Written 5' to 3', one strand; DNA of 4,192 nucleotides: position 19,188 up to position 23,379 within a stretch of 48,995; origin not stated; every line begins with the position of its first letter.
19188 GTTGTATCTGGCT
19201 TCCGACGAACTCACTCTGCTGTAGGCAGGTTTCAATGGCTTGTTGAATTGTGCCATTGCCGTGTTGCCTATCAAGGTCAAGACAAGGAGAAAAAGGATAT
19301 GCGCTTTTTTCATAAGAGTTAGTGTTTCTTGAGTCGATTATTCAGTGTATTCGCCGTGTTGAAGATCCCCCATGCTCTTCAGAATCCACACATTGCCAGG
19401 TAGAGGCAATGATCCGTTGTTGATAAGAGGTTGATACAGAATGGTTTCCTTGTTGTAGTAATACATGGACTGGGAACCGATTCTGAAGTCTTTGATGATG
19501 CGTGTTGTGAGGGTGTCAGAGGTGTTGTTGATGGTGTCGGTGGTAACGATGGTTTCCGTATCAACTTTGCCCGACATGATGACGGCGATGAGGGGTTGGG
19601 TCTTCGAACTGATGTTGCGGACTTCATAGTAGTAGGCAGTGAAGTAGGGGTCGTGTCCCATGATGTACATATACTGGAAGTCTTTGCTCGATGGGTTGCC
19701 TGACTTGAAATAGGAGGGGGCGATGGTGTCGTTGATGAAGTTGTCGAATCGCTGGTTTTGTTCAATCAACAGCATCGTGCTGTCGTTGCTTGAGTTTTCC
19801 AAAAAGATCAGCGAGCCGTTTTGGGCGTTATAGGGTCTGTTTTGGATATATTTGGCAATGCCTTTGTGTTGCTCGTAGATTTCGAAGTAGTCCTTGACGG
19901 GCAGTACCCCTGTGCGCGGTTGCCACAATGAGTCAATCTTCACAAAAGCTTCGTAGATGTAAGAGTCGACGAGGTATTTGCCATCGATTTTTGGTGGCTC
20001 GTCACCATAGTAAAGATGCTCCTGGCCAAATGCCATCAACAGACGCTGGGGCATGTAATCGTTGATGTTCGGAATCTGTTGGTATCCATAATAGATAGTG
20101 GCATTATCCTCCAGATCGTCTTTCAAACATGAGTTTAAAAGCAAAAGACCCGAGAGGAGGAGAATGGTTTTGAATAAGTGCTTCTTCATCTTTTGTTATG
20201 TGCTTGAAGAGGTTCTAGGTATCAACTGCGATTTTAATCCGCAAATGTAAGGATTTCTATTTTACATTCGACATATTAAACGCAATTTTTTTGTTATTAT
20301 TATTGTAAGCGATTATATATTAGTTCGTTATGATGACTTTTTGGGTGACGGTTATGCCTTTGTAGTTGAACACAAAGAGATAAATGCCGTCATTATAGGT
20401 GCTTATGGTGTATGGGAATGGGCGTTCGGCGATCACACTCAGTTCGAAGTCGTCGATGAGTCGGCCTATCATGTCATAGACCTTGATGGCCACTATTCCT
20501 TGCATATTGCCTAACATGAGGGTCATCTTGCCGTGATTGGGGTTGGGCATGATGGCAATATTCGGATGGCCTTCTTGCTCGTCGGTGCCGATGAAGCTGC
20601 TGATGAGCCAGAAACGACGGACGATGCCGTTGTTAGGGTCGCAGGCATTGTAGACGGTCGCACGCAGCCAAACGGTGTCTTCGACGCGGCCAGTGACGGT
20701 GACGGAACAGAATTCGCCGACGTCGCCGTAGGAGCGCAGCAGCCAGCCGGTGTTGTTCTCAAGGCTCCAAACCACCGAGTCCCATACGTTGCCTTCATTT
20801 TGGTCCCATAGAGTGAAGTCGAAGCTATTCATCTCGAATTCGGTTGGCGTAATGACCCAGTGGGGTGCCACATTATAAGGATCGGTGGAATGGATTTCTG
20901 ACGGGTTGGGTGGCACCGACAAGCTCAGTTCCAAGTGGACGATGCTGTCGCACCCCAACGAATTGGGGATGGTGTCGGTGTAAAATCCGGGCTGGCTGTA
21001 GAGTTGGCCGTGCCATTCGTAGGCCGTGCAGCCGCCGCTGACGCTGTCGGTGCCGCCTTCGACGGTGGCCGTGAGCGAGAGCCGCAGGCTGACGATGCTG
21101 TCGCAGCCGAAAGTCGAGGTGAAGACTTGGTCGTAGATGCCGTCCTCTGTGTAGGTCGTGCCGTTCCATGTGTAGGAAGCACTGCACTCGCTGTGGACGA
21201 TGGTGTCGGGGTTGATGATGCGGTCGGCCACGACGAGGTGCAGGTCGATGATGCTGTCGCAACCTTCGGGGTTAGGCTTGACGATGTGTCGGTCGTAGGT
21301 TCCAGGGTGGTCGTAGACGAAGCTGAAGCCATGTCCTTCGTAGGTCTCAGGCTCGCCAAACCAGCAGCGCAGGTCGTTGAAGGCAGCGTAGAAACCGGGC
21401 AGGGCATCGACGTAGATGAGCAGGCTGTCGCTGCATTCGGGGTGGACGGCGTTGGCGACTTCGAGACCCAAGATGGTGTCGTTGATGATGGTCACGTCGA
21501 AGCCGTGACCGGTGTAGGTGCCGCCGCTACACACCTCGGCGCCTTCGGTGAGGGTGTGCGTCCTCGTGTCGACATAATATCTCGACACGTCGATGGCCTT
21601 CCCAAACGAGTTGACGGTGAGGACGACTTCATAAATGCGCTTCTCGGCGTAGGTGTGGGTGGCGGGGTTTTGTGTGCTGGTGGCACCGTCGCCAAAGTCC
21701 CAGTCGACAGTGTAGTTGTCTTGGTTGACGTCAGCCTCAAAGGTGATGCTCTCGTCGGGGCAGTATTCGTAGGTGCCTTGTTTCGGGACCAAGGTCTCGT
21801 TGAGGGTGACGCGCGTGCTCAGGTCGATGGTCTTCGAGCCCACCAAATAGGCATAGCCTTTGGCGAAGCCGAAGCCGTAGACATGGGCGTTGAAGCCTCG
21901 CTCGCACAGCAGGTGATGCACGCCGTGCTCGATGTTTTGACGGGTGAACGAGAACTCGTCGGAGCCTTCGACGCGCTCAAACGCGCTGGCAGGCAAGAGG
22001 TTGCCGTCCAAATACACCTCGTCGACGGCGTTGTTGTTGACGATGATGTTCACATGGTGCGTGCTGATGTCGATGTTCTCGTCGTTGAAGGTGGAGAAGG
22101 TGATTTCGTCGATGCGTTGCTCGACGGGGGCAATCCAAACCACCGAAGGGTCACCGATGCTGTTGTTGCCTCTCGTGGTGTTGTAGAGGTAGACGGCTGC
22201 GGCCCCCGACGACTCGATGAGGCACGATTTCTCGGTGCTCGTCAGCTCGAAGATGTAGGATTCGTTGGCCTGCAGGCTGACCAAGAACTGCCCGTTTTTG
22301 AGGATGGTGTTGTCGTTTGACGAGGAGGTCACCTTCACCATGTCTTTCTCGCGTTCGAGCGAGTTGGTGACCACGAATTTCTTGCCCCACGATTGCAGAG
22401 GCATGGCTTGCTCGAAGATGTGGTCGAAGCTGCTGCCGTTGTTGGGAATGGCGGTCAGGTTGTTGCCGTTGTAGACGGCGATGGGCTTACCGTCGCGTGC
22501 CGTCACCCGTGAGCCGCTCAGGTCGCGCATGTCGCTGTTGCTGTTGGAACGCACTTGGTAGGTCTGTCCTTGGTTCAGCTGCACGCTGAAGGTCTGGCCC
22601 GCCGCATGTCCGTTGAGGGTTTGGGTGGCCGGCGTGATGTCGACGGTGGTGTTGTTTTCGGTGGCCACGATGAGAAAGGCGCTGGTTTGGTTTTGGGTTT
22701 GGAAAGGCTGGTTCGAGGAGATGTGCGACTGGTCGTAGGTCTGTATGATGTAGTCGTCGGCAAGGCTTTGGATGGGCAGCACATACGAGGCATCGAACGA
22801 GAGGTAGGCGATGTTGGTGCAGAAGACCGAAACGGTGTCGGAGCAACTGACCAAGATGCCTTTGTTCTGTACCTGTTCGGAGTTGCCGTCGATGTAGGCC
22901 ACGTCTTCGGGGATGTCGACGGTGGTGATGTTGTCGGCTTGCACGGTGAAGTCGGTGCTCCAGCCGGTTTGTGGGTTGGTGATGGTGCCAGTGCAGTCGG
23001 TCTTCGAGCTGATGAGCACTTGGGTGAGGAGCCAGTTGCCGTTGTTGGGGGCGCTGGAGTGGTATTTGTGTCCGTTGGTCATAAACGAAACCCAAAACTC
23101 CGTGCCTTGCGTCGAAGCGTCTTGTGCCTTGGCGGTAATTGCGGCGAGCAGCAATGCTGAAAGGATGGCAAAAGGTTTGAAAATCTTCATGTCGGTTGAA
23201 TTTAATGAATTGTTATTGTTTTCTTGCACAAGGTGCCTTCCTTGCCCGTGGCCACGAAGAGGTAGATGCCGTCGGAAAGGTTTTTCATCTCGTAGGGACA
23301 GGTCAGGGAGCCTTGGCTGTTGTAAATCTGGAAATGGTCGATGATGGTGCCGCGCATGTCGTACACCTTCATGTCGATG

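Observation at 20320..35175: Five co-oriented giant T9SS cargo genes in an alternating B-A-B-A-A architecture, apparently one 14.9-kb operon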

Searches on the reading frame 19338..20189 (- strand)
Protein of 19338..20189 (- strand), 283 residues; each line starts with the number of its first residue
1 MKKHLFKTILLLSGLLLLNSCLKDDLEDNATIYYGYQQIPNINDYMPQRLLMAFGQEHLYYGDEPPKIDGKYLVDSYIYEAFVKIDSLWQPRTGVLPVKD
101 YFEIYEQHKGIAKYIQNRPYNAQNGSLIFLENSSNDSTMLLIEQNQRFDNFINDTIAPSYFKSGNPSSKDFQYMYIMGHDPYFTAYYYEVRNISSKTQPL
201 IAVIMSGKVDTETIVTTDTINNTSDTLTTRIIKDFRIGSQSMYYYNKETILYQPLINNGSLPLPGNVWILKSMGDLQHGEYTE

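Call 5: search_protein_families(library=pfam, proteins=[window:19338-20189:-], max_evalue=0.01)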
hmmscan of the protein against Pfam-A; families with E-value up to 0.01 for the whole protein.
window:19338-20189:- (283 aa): 0 families

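Call 11: search_protein_families(library=ncbifam, proteins=[window:19338-20189:-], max_evalue=0.01)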
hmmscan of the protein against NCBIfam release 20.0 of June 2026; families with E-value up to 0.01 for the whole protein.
window:19338-20189:- (283 aa): 0 families

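Call 40: search_protein_families(library=pfam, proteins=[window:19338-20189:-], max_evalue=10)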
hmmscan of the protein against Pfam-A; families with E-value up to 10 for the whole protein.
window:19338-20189:- (283 aa): 0 families

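Call 42: find_homologous_proteins(query=window:19338-20189:-, max_evalue=0.001)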
Query window:19338-20189:- (283 aa): 195 proteins with E <= 0.001 among 548 candidates; the best 120 are listed.
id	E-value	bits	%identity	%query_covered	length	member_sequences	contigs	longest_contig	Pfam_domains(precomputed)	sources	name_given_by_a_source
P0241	5.1e-187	638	100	100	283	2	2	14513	-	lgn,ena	-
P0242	6.2e-147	506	78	100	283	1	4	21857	-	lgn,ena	-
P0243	2.3e-140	485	72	100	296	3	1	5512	-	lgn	-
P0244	2.6e-139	481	72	100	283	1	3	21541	-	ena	-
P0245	6.1e-136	470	70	100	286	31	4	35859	-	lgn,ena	-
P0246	1.7e-134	466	69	100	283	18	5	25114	-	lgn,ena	-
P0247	5.9e-126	438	67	99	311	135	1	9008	-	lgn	-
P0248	2.0e-123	429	67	100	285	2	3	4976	-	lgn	-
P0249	5.9e-122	425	69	99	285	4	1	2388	-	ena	-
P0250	8.9e-120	417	66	100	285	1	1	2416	-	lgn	-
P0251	1.4e-119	417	66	100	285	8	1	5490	-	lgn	-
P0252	1.8e-119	416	65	99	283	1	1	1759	-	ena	-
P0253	5.2e-119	415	64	100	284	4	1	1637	-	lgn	-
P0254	9.3e-118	411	64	100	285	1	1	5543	-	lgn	-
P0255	1.2e-116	407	65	99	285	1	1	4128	-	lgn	-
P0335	7.9e-77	276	47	100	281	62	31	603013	-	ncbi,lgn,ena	-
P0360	2.2e-69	252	45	100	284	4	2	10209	-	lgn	-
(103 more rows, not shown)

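Call 68: search_solved_structures(query=A4, max_evalue=10)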
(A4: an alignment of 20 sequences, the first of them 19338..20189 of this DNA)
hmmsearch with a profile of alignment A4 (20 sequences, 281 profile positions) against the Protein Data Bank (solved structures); distinct sequences matched with E-value up to 10: 1.
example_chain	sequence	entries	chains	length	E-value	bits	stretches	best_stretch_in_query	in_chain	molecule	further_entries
2z23_A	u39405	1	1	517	0.31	13.5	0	60-167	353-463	Periplasmic oligopeptide-binding protein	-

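Call 75: find_encoding_contigs(protein=P0335, flank=8000, max_places=3)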
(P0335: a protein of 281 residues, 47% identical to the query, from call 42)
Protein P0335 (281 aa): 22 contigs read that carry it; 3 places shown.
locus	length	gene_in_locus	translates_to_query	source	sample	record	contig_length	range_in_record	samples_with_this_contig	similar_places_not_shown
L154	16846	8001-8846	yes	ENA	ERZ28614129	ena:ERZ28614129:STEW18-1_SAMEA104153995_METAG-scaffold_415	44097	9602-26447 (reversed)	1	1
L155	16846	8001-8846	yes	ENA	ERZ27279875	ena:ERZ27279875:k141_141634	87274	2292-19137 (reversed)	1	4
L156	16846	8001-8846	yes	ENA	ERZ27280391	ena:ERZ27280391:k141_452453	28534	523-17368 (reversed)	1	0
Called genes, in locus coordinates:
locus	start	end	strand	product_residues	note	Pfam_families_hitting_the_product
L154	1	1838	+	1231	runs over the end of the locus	PF13895:Ig_2 (faint), PF00801:PKD, PF18911:PKD_4, PF00801:PKD, PF18911:PKD_4, PF18962:Por_Secre_tail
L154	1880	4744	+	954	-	PF13895:Ig_2 (faint), PF00801:PKD, PF18911:PKD_4, PF18962:Por_Secre_tail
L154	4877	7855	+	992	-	PF17517:IgGFc_binding, PF18911:PKD_4, PF00801:PKD, PF18962:Por_Secre_tail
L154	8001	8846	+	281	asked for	-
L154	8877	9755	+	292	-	PF13568:OMP_b-brl_2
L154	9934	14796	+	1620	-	PF08126:Propeptide_C25, PF01364:Peptidase_C25, PF18962:Por_Secre_tail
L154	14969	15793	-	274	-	PF10988:DUF2807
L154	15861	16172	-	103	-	-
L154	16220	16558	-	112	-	PF00392:GntR (weak)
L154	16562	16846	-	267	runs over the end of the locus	-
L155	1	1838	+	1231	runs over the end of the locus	PF13895:Ig_2 (faint), PF00801:PKD, PF18911:PKD_4, PF00801:PKD, PF18911:PKD_4, PF18962:Por_Secre_tail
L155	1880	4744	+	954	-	PF13895:Ig_2 (weak), PF00801:PKD, PF18911:PKD_4, PF18962:Por_Secre_tail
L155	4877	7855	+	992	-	PF17517:IgGFc_binding, PF18911:PKD_4, PF00801:PKD, PF18962:Por_Secre_tail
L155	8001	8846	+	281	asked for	-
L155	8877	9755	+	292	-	PF13568:OMP_b-brl_2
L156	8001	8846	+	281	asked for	-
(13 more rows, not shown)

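Call 76: find_encoding_contigs(protein=P0360, flank=8000, max_places=2)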
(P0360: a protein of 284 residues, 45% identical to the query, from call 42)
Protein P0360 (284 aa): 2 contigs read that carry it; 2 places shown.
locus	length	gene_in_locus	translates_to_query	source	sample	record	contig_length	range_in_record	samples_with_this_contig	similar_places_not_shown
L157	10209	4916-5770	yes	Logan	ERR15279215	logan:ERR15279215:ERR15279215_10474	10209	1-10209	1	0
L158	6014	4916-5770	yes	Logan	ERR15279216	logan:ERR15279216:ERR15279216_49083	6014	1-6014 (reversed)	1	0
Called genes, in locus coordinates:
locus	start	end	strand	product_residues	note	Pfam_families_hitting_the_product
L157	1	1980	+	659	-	?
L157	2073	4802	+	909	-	PF17517:IgGFc_binding, PF18911:PKD_4 (weak), PF18962:Por_Secre_tail (weak)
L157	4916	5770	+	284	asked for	-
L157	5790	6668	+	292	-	PF13568:OMP_b-brl_2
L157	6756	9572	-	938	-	PF00675:Peptidase_M16, PF05193:Peptidase_M16_C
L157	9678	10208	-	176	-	?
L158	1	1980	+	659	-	?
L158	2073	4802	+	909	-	PF17517:IgGFc_binding, PF18911:PKD_4 (weak), PF18962:Por_Secre_tail (weak)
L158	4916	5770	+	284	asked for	-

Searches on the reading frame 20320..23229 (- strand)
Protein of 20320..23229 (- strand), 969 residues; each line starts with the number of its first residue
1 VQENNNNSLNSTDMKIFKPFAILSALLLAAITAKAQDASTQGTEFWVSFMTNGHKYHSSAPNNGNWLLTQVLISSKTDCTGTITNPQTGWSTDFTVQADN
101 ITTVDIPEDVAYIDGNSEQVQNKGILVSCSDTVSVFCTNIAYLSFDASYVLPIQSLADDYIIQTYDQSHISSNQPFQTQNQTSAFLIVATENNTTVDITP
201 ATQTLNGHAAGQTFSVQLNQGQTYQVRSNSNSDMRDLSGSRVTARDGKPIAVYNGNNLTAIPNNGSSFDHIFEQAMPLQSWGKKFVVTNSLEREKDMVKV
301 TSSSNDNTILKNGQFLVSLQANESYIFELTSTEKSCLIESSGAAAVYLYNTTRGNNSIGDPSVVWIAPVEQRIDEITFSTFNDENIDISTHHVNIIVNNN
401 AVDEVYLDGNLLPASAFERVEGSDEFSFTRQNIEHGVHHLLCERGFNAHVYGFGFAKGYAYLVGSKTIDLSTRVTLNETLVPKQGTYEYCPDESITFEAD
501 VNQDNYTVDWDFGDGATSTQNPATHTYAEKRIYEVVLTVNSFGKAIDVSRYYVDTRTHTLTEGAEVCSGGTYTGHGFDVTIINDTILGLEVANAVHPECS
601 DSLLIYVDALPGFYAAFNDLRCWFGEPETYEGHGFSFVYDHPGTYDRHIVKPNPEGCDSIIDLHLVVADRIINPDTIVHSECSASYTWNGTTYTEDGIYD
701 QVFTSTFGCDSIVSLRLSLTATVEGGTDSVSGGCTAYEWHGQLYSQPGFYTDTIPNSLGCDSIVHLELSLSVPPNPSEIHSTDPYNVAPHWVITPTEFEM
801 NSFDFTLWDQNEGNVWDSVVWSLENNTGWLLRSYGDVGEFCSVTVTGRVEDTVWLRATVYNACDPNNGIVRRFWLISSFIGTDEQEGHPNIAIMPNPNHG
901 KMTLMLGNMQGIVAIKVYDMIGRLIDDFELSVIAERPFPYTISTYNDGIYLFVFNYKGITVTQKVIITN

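Call 4: search_protein_families(library=pfam, proteins=[window:20320-23229:-], max_evalue=0.01)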
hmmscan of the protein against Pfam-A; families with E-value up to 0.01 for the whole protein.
window:20320-23229:- (969 aa): 4 families
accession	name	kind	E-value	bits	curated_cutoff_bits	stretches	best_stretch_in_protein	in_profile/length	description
PF17517.7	IgGFc_binding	-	6.3e-58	196.8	25.6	1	146-452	1-297/297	IgGFc binding protein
PF18911.6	PKD_4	-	8e-10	39.1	27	1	488-541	13-70/85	PKD domain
PF00801.26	PKD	-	1.2e-07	32.1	23.5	1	493-540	15-66/80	PKD domain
PF18962.6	Por_Secre_tail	-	3.8e-07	30.7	27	1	893-967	1-75/75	Secretion system C-terminal sorting domain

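Call 11: search_protein_families(library=ncbifam, proteins=[window:20320-23190:-], max_evalue=0.01)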
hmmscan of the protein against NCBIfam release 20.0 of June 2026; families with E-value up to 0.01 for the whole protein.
window:20320-23190:- (956 aa): 1 family
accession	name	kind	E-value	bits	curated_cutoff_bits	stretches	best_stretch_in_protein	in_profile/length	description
TIGR04183.1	Por_Secre_tail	domain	3e-06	27.1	23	1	880-954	1-71/72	T9SS type A sorting domain-containing protein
